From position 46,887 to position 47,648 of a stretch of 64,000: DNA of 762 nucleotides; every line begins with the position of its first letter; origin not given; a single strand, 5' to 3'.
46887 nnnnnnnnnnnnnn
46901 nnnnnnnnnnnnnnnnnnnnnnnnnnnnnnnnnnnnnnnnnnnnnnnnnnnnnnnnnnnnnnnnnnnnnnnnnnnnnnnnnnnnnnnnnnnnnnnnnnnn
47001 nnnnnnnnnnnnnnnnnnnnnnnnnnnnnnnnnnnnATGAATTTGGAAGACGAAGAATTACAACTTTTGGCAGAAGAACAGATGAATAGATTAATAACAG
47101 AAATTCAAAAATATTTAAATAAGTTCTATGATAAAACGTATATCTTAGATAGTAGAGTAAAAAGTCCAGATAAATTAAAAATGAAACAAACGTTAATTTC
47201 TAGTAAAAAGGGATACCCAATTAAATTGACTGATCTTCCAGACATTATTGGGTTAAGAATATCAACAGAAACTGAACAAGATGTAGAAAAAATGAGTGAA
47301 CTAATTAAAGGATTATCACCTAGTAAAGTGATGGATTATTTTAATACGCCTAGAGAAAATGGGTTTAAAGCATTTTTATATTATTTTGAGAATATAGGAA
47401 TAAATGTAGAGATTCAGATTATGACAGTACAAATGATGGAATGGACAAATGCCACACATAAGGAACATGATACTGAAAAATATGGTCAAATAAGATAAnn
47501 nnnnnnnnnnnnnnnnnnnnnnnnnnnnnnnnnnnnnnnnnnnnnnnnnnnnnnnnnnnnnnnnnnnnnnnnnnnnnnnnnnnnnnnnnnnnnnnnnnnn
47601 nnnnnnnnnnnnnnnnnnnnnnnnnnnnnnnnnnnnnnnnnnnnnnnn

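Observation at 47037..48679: Two-gene module of a miniature RelA/SpoT-domain protein and a kinase-like protein, inserted between rpsI and cwlD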

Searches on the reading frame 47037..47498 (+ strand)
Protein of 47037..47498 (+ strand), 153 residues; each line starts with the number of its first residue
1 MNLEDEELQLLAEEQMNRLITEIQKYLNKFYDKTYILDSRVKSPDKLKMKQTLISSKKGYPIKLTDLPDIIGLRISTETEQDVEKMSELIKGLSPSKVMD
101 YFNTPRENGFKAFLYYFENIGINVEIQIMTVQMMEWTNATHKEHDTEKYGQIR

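Call 3: search_protein_families(library=pfam, proteins=[window:47037-47498:+], max_evalue=1)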
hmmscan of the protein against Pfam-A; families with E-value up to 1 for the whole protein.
window:47037-47498:+ (153 aa): 3 families
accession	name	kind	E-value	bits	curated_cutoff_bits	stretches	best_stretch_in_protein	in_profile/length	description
PF04607.23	RelA_SpoT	-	2.7e-14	53.9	27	1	39-141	1-104/113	Region found in RelA / SpoT proteins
PF12627.12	PolyA_pol_RNAbd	-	0.0084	16.3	22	1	72-103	1-32/64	Probable RNA and SrmB- binding site of polymerase A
PF06405.16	RCC_reductase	-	0.12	12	24.9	1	24-93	119-184/253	Red chlorophyll catabolite reductase (RCC reductase)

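Call 4: search_protein_families(library=ncbifam, proteins=[window:47037-47498:+], max_evalue=1)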
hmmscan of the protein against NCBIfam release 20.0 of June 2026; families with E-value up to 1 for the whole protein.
window:47037-47498:+ (153 aa): 4 families
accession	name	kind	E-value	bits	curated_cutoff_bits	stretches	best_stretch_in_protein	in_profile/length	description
TIGR00691.1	spoT_relA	subfamily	1.7e-06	26.7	499.2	1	13-138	185-307/687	RelA/SpoT family protein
NF053588.1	GTPPhKinYjbM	equivalog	0.00011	22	320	1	40-141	43-153/201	GTP diphosphokinase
NF008303.0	PRK11092.1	equivalog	0.012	13.8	947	1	84-139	278-333/702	bifunctional GTP diphosphokinase/guanosine-3',5'-bis pyrophosphate 3'-pyrophosphohydrolase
NF008124.0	PRK10872.1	equivalog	0.059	11.9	728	1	63-141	269-351/744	GTP diphosphokinase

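Call 5: search_protein_families(library=padloc, proteins=[window:47037-47498:+], max_evalue=1)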
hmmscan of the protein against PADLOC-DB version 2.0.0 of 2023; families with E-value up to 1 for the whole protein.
window:47037-47498:+ (153 aa): 1 family
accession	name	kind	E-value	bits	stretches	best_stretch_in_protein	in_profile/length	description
PDLC04999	PDC-S33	-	1.4e-06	26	1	15-137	47-175/349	-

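Call 9: find_homologous_proteins(query=window:47037-47495:+, max_evalue=0.001)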
Query window:47037-47495:+ (153 aa): 12 proteins with E <= 0.001 among 17 candidates.
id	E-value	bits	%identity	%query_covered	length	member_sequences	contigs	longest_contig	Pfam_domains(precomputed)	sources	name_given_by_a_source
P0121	5.2e-90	317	97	99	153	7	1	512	PF04607.24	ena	-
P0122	3.3e-71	256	76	100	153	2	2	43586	PF04607.24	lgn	-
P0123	9.4e-65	235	73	98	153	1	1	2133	PF04607.24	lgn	-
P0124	2.1e-57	211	66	99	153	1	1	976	PF04607.24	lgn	-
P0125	5.4e-57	210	66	97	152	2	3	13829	PF04607.24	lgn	-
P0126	2.3e-56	208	64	99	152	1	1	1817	PF04607.24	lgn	-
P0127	2.1e-44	169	54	99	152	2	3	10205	PF04607.24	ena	-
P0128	1.0e-34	137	46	99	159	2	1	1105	PF04607.24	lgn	-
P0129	1.5e-33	134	50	88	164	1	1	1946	PF04607.24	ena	-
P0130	6.5e-32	128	45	99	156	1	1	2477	PF04607.24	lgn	-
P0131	1.1e-29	121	45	97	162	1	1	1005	PF04607.24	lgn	-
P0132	2.1e-27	114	42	99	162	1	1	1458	PF04607.24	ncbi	-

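Call 10: find_encoding_contigs(protein=P0122, flank=6000, max_places=3)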
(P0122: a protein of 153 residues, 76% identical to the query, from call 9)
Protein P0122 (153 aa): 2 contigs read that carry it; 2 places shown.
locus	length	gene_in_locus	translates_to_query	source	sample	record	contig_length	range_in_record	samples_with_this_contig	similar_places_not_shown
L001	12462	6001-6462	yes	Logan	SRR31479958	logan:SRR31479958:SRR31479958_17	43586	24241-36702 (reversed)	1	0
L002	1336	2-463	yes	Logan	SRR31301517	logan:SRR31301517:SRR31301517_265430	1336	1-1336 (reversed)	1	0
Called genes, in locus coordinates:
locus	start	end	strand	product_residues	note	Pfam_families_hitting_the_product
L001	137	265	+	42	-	-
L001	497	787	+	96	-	PF07873:YabP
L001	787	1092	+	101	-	-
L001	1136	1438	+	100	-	PF04977:DivIC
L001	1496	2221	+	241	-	PF00005:ABC_tran (weak)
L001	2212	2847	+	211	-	-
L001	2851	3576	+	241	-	PF01416:PseudoU_synth_1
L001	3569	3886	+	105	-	-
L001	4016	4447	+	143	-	PF00572:Ribosomal_L13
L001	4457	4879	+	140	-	PF00380:Ribosomal_S9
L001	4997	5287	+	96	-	-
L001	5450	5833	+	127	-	-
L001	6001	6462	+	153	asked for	PF04607:RelA_SpoT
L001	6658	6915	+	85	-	-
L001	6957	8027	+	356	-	-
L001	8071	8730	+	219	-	PF01520:Amidase_3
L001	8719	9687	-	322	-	PF00882:Zn_dep_PLPC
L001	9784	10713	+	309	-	PF07751:Abi_2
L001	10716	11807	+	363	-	PF00089:Trypsin, PF13365:Trypsin_2, PF00595:PDZ (weak), PF13180:PDZ_2, PF17820:PDZ_6 (weak)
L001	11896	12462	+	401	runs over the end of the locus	PF09903:DUF2130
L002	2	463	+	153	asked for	PF04607:RelA_SpoT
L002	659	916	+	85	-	-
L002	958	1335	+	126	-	?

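Call 11: find_encoding_contigs(protein=P0125, flank=6000, max_places=3)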
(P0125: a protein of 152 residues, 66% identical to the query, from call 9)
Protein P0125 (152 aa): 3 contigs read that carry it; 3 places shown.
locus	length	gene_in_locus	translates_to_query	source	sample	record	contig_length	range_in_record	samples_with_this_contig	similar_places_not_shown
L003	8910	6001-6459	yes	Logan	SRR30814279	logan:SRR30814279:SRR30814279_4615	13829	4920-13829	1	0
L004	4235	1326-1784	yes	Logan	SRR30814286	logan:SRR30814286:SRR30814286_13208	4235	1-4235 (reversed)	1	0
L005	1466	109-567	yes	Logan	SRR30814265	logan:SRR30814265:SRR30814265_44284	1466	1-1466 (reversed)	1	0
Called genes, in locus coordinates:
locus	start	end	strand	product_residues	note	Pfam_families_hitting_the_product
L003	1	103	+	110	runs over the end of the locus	PF04977:DivIC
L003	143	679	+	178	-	PF13353:Fer4_12, PF04055:Radical_SAM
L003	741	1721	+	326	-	-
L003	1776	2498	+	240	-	PF00005:ABC_tran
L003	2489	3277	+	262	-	PF00005:ABC_tran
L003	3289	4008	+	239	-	PF01416:PseudoU_synth_1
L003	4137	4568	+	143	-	PF00572:Ribosomal_L13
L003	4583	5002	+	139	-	PF00380:Ribosomal_S9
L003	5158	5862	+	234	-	-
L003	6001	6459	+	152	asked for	PF04607:RelA_SpoT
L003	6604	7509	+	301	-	PF01368:DHH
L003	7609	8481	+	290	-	-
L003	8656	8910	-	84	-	?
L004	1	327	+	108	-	?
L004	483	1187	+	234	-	-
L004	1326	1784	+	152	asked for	PF04607:RelA_SpoT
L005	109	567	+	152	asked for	PF04607:RelA_SpoT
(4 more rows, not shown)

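Call 12: find_encoding_contigs(protein=P0127, flank=6000, max_places=3)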
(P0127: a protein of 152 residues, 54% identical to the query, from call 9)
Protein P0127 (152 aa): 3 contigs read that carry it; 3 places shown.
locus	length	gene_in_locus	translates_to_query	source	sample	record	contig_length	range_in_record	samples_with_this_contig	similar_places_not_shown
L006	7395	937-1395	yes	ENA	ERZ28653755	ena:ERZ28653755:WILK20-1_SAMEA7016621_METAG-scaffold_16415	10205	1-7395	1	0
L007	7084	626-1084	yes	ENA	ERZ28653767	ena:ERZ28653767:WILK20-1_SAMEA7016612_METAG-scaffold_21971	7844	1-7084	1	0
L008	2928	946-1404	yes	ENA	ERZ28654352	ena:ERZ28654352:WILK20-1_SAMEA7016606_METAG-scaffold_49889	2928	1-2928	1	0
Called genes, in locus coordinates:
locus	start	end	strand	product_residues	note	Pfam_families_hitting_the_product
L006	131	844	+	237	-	PF01048:PNP_UDP_1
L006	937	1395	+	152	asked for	PF04607:RelA_SpoT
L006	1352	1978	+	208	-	-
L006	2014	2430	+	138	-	PF04138:GtrA_DPMS_TM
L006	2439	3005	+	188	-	PF13302:Acetyltransf_3, PF00583:Acetyltransf_1, PF13420:Acetyltransf_4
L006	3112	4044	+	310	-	PF07751:Abi_2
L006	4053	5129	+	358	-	PF10459:Peptidase_S46 (faint), PF00089:Trypsin, PF13365:Trypsin_2, PF00595:PDZ (faint), PF13180:PDZ_2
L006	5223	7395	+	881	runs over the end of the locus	PF00690:Cation_ATPase_N, PF00122:E1-E2_ATPase, PF00702:Hydrolase, PF13246:Cation_ATPase, PF08282:Hydrolase_3 (weak), PF00689:Cation_ATPase_C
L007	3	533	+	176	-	?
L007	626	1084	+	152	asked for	PF04607:RelA_SpoT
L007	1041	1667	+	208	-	-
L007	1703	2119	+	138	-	PF04138:GtrA_DPMS_TM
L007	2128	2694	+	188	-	PF13302:Acetyltransf_3, PF00583:Acetyltransf_1, PF13420:Acetyltransf_4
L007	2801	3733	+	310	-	PF07751:Abi_2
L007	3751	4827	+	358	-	PF10459:Peptidase_S46 (faint), PF00089:Trypsin, PF13365:Trypsin_2, PF00595:PDZ (faint), PF13180:PDZ_2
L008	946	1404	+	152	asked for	PF04607:RelA_SpoT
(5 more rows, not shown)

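Call 21: find_related_loci(query=A1, collection=genome_contigs, flank=10000)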
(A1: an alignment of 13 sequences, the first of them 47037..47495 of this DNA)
Query A1 (153 aa) in genome_contigs; peptide patterns used: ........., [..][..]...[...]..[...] (x = any residue, [..] = any of these).
119 stretches matched a pattern; 19 encode a relative of the query (tblastn E <= 1e-3); 19 distinct loci.
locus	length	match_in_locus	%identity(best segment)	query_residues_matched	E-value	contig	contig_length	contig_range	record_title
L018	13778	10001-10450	57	1-149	6e-53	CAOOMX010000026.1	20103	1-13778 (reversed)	MAG TPA_asm: uncultured Bacilli bacterium isolate MGBC100325 genome assembly, contig: MGBC100325.26, whole genome shotgu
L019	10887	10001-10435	51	7-149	9e-45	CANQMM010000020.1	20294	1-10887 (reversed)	MAG: uncultured Bacilli bacterium isolate Lapin-013__bin24 genome assembly, contig: Lapin-013__NODE_1606_length_20294_co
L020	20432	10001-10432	47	6-152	8e-41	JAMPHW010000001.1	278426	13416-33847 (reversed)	MAG: Ruminococcus sp. isolate NALB_7961_7 Scaffold_#1__SCF_001__277826_bp, whole genome shotgun sequence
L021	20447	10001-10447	48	6-153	5e-40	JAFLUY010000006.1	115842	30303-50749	MAG: Erysipelotrichales bacterium isolate HAN091 Seq6, whole genome shotgun sequence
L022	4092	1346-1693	49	37-152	4e-35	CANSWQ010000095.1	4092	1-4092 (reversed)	MAG TPA_asm: uncultured Tenericutes bacterium isolate SRR15510222_bin.10_metawrap_v1.3_MAG genome assembly, contig: NODE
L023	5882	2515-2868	48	35-152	8e-34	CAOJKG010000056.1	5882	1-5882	MAG TPA_asm: uncultured Tenericutes bacterium isolate SRR17684645_bin.12_metawrap_v1.3_MAG genome assembly, contig: NODE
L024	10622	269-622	46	35-152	5e-33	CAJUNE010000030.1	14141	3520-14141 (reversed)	MAG TPA_asm: uncultured Bacilli bacterium isolate MGBC161736 genome assembly, contig: MGBC161736.30, whole genome shotgu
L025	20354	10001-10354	46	35-152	1e-32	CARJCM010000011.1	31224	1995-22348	MAG TPA_asm: uncultured Bacilli bacterium isolate MGBC164908 genome assembly, contig: MGBC164908.11, whole genome shotgu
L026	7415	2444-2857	43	23-149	8e-21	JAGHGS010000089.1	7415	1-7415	MAG: Bacilli bacterium isolate MAG.262 k127_932207, whole genome shotgun sequence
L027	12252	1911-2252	37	34-151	3e-16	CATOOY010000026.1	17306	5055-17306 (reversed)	MAG TPA_asm: uncultured Erysipelotrichaceae bacterium isolate MGG30896_1680015486 genome assembly, contig: SAMEA4643411_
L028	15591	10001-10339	37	34-150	6e-16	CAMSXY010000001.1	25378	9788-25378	MAG TPA_asm: uncultured Bacillales bacterium isolate ERR9465699_bin.50_metawrap_v1.3_MAG genome assembly, contig: NODE.1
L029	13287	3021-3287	42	64-151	1e-15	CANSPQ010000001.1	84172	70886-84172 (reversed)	MAG TPA_asm: uncultured Bacillales bacterium isolate SRR15730548_bin.42_metawrap_v1.3_MAG genome assembly, contig: NODE.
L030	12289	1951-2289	36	35-151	2e-15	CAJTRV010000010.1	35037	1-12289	MAG TPA_asm: uncultured Bacilli bacterium isolate MGBC107952 genome assembly, contig: MGBC107952.10, whole genome shotgu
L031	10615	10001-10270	39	27-149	3e-15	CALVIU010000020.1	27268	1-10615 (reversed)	MAG: uncultured Bacilli bacterium isolate BRZ_PC__bin72 genome assembly, contig: BRZ_PC__NODE_2551_length_27268_cov_45.3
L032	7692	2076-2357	34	57-144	6e-9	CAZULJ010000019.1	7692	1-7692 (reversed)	MAG TPA_asm: uncultured Candidatus Saccharibacteria bacterium isolate binchicken_co27_145 genome assembly, contig: NODE_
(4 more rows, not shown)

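Call 28: predict_structure(alignment_id=A1)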
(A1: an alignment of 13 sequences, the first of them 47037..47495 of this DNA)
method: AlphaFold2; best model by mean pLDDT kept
length: 153 residues; sequences in the alignment: 13
mean_pLDDT: 82.8   pTM: 0.77
mean pLDDT of the five models: 82.8, 82.0, 79.2, 78.9, 77.9
residues with pLDDT >= 90: 43; 70-90: 85; 50-70: 24; < 50: 1
segments of 3 or more residues with pLDDT < 50: none
pLDDT, mean of each block of 10 residues (from residue 1): 77 90 92 93 88 89 83 92 89 70 64 72 86 87 80 54
secondary structure, 60 per line:
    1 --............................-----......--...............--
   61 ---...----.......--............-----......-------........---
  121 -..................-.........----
elements in order: H3-30 E36-41 H44-58 E71-77 H80-91 E97-102 E110-117 E122-130 H131-139 H141-149

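Call 31: fold_search(model_id=the predicted structure, library=pdb)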
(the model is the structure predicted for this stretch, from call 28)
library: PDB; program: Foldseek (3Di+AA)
matches with E <= 10: 538; with E <= 0.001: 41
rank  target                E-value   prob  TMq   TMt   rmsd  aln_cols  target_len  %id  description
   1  5dec_B                1.5e-06  1.00  0.68  0.56   4.6       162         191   22  Crystal structure of the small alarmone synthetase 1 from Bacillus subtilis (released 2015-10-28)
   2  5dec_A                3.2e-06  1.00  0.69  0.57   4.5       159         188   22  Crystal structure of the small alarmone synthetase 1 from Bacillus subtilis (released 2015-10-28)
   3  6fgj_B                3.4e-06  1.00  0.56  0.46   6.6       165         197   19  Crystal structure of the small alarmone synthethase 2 from Staphylococcus aureus (released 2018-02-07)
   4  5f2v_O                5.4e-06  1.00  0.64  0.54   5.1       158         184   21  Crystal structure of the small alarmone synthethase 1 from Bacillus subtilis bound to AMPCPP (released 2015-12-16)
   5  5ded_B                7.0e-06  1.00  0.69  0.57   4.1       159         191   20  Crystal structure of the small alarmone synthethase 1 from Bacillus subtilis bound to its product pppGpp (released 2015-10-28)
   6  5dec_D                7.0e-06  1.00  0.68  0.57   4.6       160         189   22  Crystal structure of the small alarmone synthetase 1 from Bacillus subtilis (released 2015-10-28)
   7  5f2v_S                7.5e-06  1.00  0.61  0.53   5.3       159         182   21  Crystal structure of the small alarmone synthethase 1 from Bacillus subtilis bound to AMPCPP (released 2015-12-16)
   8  5f2v_U                8.6e-06  1.00  0.63  0.53   5.2       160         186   22  Crystal structure of the small alarmone synthethase 1 from Bacillus subtilis bound to AMPCPP (released 2015-12-16)
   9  5f2v_P                8.6e-06  1.00  0.51  0.44   6.4       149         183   23  Crystal structure of the small alarmone synthethase 1 from Bacillus subtilis bound to AMPCPP (released 2015-12-16)
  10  5dec_C                9.8e-06  1.00  0.62  0.53   5.0       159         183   20  Crystal structure of the small alarmone synthetase 1 from Bacillus subtilis (released 2015-10-28)
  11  5ded_D                1.2e-05  1.00  0.67  0.56   4.7       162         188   21  Crystal structure of the small alarmone synthethase 1 from Bacillus subtilis bound to its product pppGpp (released 2015-10-28)
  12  6ex0_A                1.3e-05  1.00  0.61  0.51   6.0       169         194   20  Crystal structure of RelP (SAS2) from Staphylococcus aureus bound to pppGpp in the post-catalytic state (released 2018-01-24)
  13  2be3_A                1.4e-05  1.00  0.71  0.55   4.1       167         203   22  Structure of a GTP Pyrophosphokinase Family Protein from Streptococcus pneumoniae (released 2005-12-06)
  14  6ex0_B                1.5e-05  1.00  0.67  0.54   5.8       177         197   21  Crystal structure of RelP (SAS2) from Staphylococcus aureus bound to pppGpp in the post-catalytic state (released 2018-01-24)
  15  5f2v_Z                1.6e-05  1.00  0.62  0.54   5.8       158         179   20  Crystal structure of the small alarmone synthethase 1 from Bacillus subtilis bound to AMPCPP (released 2015-12-16)
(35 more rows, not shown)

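Call 35: search_solved_structures(query=A1, max_evalue=0.01, show_alignments=3)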
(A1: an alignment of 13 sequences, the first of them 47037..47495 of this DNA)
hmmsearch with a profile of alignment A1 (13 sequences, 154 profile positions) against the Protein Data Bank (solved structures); distinct sequences matched with E-value up to 0.01: 20.
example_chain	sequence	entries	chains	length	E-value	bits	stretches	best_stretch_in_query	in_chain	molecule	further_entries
6fgk_A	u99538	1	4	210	7e-10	42.2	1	37-144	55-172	GTP pyrophosphokinase YwaC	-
3l9d_A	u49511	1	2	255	1.9e-09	40.8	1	38-143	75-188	Putative GTP pyrophosphokinase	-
2be3_A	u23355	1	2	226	3.2e-09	40.1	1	37-143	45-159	GTP pyrophosphokinase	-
6ewz_A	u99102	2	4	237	1.6e-08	37.8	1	13-144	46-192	GTP pyrophosphokinase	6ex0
6fgj_A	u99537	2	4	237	1.7e-08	37.7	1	13-144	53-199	GTP pyrophosphokinase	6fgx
8pu3_C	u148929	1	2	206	1.7e-07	34.5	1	14-152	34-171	FaRel2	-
8pu4_A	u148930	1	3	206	1.7e-07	34.5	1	14-152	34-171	RelA/SpoT domain-containing protein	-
8pu1_B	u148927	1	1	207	1.7e-07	34.5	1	14-152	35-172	RelA/SpoT domain-containing protein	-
5f2v_V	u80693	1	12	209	2.6e-07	33.8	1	38-143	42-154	GTP pyrophosphokinase YjbM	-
5dec_A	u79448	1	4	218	2.7e-07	33.8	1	38-143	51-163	GTP pyrophosphokinase YjbM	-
5ded_D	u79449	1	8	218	2.8e-07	33.7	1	38-143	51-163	GTP pyrophosphokinase YjbM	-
9s6k_B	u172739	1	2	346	3.2e-07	33.5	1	34-138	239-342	GTP pyrophosphokinase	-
1vj7_A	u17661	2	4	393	7.9e-07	32.3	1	54-138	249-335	Bifunctional RELA/SPOT | Bifunctional (p)ppGpp synthase/hydrolase RelA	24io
5iqr_8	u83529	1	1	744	9.1e-05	25.6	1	59-139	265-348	GTP pyrophosphokinase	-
5kps_A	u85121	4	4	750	9.3e-05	25.6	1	59-139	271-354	GTP pyrophosphokinase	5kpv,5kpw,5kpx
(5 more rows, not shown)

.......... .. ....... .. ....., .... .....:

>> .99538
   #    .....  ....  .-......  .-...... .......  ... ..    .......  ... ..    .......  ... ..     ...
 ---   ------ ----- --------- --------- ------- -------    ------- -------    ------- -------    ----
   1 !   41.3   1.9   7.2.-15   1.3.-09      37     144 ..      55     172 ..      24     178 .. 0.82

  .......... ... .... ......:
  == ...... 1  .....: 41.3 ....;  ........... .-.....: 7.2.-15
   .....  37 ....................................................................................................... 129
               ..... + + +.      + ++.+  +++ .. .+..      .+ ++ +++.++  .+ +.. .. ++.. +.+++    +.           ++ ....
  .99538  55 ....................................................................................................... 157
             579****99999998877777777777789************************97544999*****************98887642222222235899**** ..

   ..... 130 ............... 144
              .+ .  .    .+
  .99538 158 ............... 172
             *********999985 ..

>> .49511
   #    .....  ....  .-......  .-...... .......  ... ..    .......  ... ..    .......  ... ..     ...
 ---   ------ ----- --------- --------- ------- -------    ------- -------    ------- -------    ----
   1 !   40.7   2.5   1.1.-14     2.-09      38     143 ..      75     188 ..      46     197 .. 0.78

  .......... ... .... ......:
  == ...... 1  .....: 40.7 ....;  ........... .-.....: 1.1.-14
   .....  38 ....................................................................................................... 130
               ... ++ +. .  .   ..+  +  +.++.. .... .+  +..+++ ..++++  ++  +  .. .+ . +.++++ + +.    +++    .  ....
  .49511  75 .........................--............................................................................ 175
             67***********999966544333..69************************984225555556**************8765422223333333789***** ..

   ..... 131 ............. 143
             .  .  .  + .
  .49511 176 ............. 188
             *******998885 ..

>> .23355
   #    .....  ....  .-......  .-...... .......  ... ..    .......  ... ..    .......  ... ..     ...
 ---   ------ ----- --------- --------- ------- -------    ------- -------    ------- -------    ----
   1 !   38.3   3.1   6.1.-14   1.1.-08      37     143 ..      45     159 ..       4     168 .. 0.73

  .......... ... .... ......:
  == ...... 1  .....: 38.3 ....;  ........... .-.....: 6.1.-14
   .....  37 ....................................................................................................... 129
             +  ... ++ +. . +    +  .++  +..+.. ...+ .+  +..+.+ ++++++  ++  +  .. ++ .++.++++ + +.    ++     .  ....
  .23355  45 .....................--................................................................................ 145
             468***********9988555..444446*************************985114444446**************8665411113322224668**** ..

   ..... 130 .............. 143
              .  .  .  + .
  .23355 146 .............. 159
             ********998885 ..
